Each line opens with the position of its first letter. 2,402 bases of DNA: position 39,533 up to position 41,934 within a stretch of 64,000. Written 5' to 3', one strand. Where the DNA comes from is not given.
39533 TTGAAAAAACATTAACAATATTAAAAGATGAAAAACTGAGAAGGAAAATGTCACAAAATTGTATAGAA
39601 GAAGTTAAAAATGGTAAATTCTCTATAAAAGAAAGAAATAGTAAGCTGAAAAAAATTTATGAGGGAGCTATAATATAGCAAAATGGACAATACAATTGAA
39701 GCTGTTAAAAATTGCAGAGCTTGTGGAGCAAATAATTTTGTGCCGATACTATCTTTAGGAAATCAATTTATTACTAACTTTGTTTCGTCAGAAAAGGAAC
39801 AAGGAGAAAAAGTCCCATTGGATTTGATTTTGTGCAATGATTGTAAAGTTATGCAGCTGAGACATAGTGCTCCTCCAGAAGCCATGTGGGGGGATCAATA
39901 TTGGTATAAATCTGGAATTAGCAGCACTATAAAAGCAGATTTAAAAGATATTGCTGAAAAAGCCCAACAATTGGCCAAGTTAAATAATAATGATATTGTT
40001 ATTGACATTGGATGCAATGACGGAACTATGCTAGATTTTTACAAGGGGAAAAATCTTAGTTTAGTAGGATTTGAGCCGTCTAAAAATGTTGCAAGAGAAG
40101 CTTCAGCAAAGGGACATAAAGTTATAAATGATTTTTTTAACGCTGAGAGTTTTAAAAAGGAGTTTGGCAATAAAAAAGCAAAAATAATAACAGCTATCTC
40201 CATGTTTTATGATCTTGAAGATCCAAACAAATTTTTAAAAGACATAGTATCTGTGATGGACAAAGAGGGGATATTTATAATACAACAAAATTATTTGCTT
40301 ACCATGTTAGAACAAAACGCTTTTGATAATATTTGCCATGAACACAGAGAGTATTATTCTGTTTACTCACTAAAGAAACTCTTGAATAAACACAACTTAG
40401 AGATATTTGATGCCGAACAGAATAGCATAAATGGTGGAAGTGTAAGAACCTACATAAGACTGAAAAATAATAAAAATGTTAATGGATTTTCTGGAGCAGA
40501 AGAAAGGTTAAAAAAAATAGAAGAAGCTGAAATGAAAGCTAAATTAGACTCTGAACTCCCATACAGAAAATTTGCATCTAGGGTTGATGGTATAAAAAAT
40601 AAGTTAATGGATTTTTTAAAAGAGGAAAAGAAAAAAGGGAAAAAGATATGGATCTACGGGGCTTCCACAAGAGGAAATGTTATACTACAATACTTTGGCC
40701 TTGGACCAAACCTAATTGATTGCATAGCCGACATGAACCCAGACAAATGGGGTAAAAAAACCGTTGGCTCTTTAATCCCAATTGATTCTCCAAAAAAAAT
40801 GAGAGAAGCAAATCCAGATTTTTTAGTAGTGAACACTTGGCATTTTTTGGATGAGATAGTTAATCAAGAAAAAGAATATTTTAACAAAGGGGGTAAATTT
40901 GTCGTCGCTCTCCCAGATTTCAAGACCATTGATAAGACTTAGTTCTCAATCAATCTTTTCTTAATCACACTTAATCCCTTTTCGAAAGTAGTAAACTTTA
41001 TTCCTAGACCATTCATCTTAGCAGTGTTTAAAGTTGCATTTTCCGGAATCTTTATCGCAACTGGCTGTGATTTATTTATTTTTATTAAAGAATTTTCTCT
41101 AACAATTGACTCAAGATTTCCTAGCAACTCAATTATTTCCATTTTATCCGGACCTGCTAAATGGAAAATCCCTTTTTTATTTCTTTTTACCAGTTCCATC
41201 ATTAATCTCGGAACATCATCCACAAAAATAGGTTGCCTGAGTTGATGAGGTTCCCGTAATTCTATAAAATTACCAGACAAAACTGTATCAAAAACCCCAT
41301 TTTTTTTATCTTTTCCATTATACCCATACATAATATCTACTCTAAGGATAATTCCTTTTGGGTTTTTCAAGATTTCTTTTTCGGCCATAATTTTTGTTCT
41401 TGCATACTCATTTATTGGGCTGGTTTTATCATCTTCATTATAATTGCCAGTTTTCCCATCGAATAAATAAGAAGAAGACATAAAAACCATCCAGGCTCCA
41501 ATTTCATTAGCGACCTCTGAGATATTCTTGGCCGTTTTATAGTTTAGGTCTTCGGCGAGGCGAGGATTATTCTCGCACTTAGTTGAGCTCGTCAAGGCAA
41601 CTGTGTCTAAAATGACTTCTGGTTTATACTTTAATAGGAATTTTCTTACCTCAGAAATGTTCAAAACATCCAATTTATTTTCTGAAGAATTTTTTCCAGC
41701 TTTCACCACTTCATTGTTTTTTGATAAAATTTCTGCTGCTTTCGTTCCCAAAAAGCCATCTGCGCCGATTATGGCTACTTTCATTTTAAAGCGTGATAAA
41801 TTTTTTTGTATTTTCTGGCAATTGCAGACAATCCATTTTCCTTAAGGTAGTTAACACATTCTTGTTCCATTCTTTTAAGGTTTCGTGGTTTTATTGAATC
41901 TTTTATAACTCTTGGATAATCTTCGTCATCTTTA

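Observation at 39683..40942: Zinc-ribbon methyltransferase with C-methyltransferase-like C-terminal domain inside the glycan cluster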

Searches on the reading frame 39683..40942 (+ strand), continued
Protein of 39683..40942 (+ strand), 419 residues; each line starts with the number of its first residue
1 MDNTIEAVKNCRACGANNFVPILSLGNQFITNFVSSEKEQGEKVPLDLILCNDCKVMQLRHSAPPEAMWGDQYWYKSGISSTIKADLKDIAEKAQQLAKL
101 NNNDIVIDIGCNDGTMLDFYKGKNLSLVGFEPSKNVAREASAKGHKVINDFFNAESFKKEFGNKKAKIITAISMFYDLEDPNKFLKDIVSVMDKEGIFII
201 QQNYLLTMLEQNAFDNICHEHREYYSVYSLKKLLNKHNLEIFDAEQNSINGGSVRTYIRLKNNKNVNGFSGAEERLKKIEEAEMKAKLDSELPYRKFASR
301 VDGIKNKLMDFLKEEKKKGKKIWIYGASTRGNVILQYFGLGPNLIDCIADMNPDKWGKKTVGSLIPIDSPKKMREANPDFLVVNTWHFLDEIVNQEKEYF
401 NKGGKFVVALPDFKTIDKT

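Call 37: get_annotated_region(hit=H38, flank=6000)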
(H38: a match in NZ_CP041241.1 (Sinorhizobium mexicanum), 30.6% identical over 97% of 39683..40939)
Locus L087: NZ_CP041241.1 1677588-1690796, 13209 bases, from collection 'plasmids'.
description: Sinorhizobium mexicanum strain ITTG R7 plasmid pEmeITTGR7c, complete sequence
organism: Sinorhizobium mexicanum (NCBI taxid 375549)
taxonomy: Bacteria; Pseudomonadota; Alphaproteobacteria; Hyphomicrobiales; Rhizobiaceae; Sinorhizobium; Sinorhizobium mexicanum
host: -; source: Acaciella angustissima,cell culture; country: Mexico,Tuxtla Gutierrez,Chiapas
typing (MOB-suite, as given by PLSDB): non-mobilizable; mating-pair formation MPF_T
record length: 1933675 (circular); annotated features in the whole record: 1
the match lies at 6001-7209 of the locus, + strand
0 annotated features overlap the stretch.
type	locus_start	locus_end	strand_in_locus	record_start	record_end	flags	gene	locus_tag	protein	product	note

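Call 38: get_annotated_region(hit=H10, flank=6000)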
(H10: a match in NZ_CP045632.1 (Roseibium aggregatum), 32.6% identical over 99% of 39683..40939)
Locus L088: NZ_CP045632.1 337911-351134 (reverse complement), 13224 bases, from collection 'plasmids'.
description: Roseibium aggregatum strain ZYF612 plasmid unnamed1, complete sequence
organism: Roseibium aggregatum (NCBI taxid 187304)
taxonomy: Bacteria; Pseudomonadota; Alphaproteobacteria; Hyphomicrobiales; Stappiaceae; Roseibium; Roseibium aggregatum
host: -; source: -; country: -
typing (MOB-suite, as given by PLSDB): non-mobilizable
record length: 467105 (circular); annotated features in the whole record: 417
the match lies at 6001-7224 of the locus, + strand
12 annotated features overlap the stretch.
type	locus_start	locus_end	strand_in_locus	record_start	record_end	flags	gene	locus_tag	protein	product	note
CDS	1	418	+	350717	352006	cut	-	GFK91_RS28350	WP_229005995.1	glycosyltransferase family 4 protein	-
CDS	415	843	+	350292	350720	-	-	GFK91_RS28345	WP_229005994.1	GtrA family protein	GO:0000271 - polysaccharide biosynthetic process [Evidence IEA]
CDS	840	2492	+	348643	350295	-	-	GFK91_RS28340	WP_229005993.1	glycosyltransferase family 39 protein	-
CDS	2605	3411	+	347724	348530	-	rfbF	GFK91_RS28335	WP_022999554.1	glucose-1-phosphate cytidylyltransferase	GO:0009103 - lipopolysaccharide biosynthetic process [Evidence IEA]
CDS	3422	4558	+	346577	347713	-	rfbG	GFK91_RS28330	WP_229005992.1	CDP-glucose 4,6-dehydratase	GO:0009243 - O antigen biosynthetic process [Evidence IEA]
CDS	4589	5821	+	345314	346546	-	-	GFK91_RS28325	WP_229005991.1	DegT/DnrJ/EryC1/StrS family aminotransferase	-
CDS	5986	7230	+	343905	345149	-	-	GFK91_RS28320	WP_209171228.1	class I SAM-dependent methyltransferase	-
CDS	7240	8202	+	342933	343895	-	-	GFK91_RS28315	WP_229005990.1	NAD(P)-dependent oxidoreductase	-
CDS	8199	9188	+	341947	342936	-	-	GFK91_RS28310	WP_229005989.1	glycosyltransferase family 2 protein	-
CDS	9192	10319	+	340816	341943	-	-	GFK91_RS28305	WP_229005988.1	glycosyltransferase family 4 protein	-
CDS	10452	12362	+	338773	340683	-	-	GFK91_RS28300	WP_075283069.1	polysaccharide biosynthesis tyrosine autokinase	-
CDS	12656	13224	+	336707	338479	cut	-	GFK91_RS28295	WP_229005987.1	hypothetical protein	-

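Call 39: get_annotated_region(hit=H7, flank=6000)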
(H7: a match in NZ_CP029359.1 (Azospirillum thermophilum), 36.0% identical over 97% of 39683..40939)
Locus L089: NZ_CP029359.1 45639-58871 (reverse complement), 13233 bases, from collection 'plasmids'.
description: Azospirillum thermophilum strain CFH 70021 plasmid unnamed4
organism: Azospirillum thermophilum (NCBI taxid 2202148)
taxonomy: Bacteria; Pseudomonadota; Alphaproteobacteria; Rhodospirillales; Azospirillaceae; Azospirillum; Azospirillum thermophilum
host: -; source: cell culture,hot spring; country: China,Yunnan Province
typing (MOB-suite, as given by PLSDB): non-mobilizable
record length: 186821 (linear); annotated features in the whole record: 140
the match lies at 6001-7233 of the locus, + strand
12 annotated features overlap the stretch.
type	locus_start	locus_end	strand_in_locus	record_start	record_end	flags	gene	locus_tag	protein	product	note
CDS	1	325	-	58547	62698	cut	-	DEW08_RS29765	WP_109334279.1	glycosyltransferase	-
CDS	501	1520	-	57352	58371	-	-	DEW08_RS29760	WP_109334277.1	calcium-binding protein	-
CDS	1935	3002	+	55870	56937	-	-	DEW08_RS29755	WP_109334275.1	glycosyltransferase family 4 protein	-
CDS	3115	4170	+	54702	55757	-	pseB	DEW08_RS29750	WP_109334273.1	UDP-N-acetylglucosamine 4,6-dehydratase (inverting)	-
CDS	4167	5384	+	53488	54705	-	pseC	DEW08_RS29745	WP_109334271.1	UDP-4-amino-4, 6-dideoxy-N-acetyl-beta-L-altrosamine transaminase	-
CDS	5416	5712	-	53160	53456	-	-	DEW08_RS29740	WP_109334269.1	hypothetical protein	-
CDS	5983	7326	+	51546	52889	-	-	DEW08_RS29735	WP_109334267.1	class I SAM-dependent methyltransferase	-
CDS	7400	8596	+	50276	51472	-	-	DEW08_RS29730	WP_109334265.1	hypothetical protein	-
CDS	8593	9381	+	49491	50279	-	-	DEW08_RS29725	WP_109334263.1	ABC transporter permease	-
CDS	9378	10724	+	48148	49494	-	-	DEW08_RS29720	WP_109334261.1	ABC transporter ATP-binding protein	-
CDS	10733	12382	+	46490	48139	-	-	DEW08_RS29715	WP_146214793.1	glycosyltransferase family 2 protein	-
CDS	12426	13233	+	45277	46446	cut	-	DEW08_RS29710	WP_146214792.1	hypothetical protein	-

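Call 40: get_annotated_region(hit=H5, flank=6000)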
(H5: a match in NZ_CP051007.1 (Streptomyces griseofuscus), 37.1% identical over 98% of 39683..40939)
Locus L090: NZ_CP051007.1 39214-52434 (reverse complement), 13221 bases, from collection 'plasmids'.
description: Streptomyces griseofuscus strain DSM 40191 plasmid pSGRIFU1, complete sequence
organism: Streptomyces griseofuscus (NCBI taxid 146922)
taxonomy: Bacteria; Actinomycetota; Actinomycetes; Kitasatosporales; Streptomycetaceae; Streptomyces; Streptomyces griseofuscus
host: -; source: -; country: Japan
typing (MOB-suite, as given by PLSDB): mobilizable; replicon rep_cluster_1915; relaxase MOBF
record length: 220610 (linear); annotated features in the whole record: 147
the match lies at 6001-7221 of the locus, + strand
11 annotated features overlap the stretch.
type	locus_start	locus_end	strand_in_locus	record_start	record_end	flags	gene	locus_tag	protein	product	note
CDS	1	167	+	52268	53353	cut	-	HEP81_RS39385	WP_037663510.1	cytochrome P450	-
CDS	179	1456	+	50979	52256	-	-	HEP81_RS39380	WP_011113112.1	activator-dependent family glycosyltransferase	-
CDS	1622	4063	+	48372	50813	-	-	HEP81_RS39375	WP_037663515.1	beta-glucosidase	GO:0005975 - carbohydrate metabolic process [Evidence IEA]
CDS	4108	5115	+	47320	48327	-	-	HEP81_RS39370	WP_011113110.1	aldo/keto reductase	-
CDS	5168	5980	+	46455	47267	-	-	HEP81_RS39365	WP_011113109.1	methyltransferase domain-containing protein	-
CDS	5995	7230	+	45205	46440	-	-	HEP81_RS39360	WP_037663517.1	class I SAM-dependent methyltransferase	-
CDS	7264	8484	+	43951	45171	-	-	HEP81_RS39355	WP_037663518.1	cytochrome P450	-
CDS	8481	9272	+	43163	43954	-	-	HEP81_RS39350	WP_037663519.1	alpha/beta fold hydrolase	-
CDS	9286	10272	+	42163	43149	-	rfbB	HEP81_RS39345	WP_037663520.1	dTDP-glucose 4,6-dehydratase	GO:0019305 - dTDP-rhamnose biosynthetic process [Evidence IEA]; GO:0009243 - O antigen biosynthetic process [Evidence ...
CDS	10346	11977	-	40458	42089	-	-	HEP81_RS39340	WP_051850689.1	PQQ-binding-like beta-propeller repeat protein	-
CDS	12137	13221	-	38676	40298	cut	-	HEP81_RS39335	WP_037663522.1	HAD-IIIC family phosphatase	-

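Call 58: find_encoding_contigs(protein=window:39683-40942:+, flank=1000, max_places=2)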
Protein window:39683-40942:+ (419 aa): 8 contigs read that carry it; 2 places shown.
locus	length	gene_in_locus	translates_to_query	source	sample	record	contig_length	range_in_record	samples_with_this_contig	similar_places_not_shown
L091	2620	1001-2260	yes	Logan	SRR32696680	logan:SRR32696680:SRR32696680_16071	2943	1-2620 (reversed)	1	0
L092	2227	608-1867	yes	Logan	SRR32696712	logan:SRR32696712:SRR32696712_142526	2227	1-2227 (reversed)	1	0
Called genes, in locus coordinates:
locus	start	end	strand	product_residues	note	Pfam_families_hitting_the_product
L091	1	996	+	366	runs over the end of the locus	PF00534:Glycos_transf_1, PF13692:Glyco_trans_1_4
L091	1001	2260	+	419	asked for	PF08421:Methyltransf_13, PF13489:Methyltransf_23, PF13847:Methyltransf_31 (weak), PF08241:Methyltransf_11, PF08242:Methyltransf_12 (weak), PF08484:Methyltransf_14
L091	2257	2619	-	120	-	?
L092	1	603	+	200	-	?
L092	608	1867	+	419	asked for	PF08421:Methyltransf_13, PF13489:Methyltransf_23, PF13847:Methyltransf_31 (weak), PF08241:Methyltransf_11, PF08242:Methyltransf_12 (weak), PF08484:Methyltransf_14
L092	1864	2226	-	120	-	?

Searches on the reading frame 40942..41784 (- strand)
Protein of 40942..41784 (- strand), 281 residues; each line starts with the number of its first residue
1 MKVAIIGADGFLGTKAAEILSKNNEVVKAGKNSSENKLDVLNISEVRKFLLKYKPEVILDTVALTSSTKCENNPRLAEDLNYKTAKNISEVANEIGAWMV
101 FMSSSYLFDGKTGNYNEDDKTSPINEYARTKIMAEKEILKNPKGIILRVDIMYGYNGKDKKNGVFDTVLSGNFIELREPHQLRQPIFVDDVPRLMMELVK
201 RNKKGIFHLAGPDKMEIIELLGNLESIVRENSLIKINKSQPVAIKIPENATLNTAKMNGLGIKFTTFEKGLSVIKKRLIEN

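Call 8: search_protein_families(library=pfam, proteins=[window:40942-41784:-], max_evalue=0.001)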
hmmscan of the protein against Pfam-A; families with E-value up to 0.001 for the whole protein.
window:40942-41784:- (281 aa): 3 families
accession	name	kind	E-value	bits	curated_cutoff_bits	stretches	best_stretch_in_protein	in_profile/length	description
PF04321.23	RmlD_sub_bind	-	1.7e-41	142.7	27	1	1-273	1-280/287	RmlD substrate binding domain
PF01370.27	Epimerase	-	7.6e-17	62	20.9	1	4-203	2-229/240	NAD dependent epimerase/dehydratase family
PF16363.11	GDP_Man_Dehyd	-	0.00021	21.3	27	0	28-136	49-162/332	GDP-mannose 4,6 dehydratase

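Call 12: search_protein_families(library=ncbifam, proteins=[window:40942-41784:-], max_evalue=0.00001)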
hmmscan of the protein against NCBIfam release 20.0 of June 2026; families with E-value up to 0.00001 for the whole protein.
window:40942-41784:- (281 aa): 5 families
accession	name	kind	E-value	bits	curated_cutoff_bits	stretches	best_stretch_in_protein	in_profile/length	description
TIGR01214.1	rmlD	equivalog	1.5e-37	129.3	224.05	1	2-245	1-251/285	dTDP-4-dehydrorhamnose reductase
NF007440.0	PRK09987.1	equivalog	2.2e-21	76.5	308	1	1-158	1-160/299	dTDP-4-dehydrorhamnose reductase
TIGR02197.1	heptose_epim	equivalog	7.2e-09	35.2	274.6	1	38-210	47-242/316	ADP-glyceromanno-heptose 6-epimerase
NF005754.0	PRK07578.1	equivalog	7.4e-07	29.2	167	1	1-51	1-51/200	short chain dehydrogenase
NF043036.1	ErythonDh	equivalog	2.3e-06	27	325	0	1-43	1-43/321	D-erythronate dehydrogenase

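Call 28: search_solved_structures(query=window:40942-41784:-, max_evalue=0.00001)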
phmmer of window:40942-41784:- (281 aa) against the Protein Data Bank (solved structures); distinct sequences matched with E-value up to 0.00001: 15.
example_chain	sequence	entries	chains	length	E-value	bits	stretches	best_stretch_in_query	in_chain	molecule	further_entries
2ydx_A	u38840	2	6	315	1.9e-27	99.1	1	2-270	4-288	METHIONINE ADENOSYLTRANSFERASE 2 SUBUNIT BETA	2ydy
4ndn_E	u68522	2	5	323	2.2e-27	99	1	2-270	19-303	Methionine adenosyltransferase 2 subunit beta | Isoform 2 of Methionine adenosyltransferase 2 subunit beta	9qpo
4ktt_E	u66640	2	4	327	2.2e-27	98.9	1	2-270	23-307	Methionine adenosyltransferase 2 subunit beta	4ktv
30gd_E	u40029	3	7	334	2.4e-27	98.8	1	2-270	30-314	Isoform 1 of Methionine adenosyltransferase 2 subunit beta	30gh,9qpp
2ggs_A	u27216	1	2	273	3.8e-26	94.9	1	1-220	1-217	273aa long hypothetical dTDP-4-dehydrorhamnose reductase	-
1vl0_A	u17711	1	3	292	1.2e-20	76.9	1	1-209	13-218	DTDP-4-dehydrorhamnose reductase, rfbD ortholog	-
1kbz_A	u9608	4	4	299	1.3e-19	73.4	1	2-158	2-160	dTDP-glucose oxidoreductase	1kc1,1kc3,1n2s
9gpi_D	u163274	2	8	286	4.2e-19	71.8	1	3-156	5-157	dTDP-4-dehydrorhamnose reductase, putative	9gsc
8g22_A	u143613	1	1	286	1.5e-17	66.7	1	3-276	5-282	dTDP-4-dehydrorhamnose reductase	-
3sc6_A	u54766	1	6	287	1e-15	60.7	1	2-220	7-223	dTDP-4-dehydrorhamnose reductase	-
8ctr_A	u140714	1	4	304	2.2e-15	59.6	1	1-158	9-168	dTDP-4-dehydrorhamnose reductase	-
4wpg_A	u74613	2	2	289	1.2e-14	57.2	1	3-273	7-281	dTDP-4-dehydrorhamnose reductase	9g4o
5u9c_A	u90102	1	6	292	8.2e-14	54.4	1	2-161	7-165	dTDP-4-dehydrorhamnose Reductase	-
6vo6_A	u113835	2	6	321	6.2e-09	38.5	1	53-194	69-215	Putative sugar-nucleotide epimerase/dehydratease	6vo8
3d7l_A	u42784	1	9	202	7.4e-06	28.4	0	1-59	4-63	Lin1944 protein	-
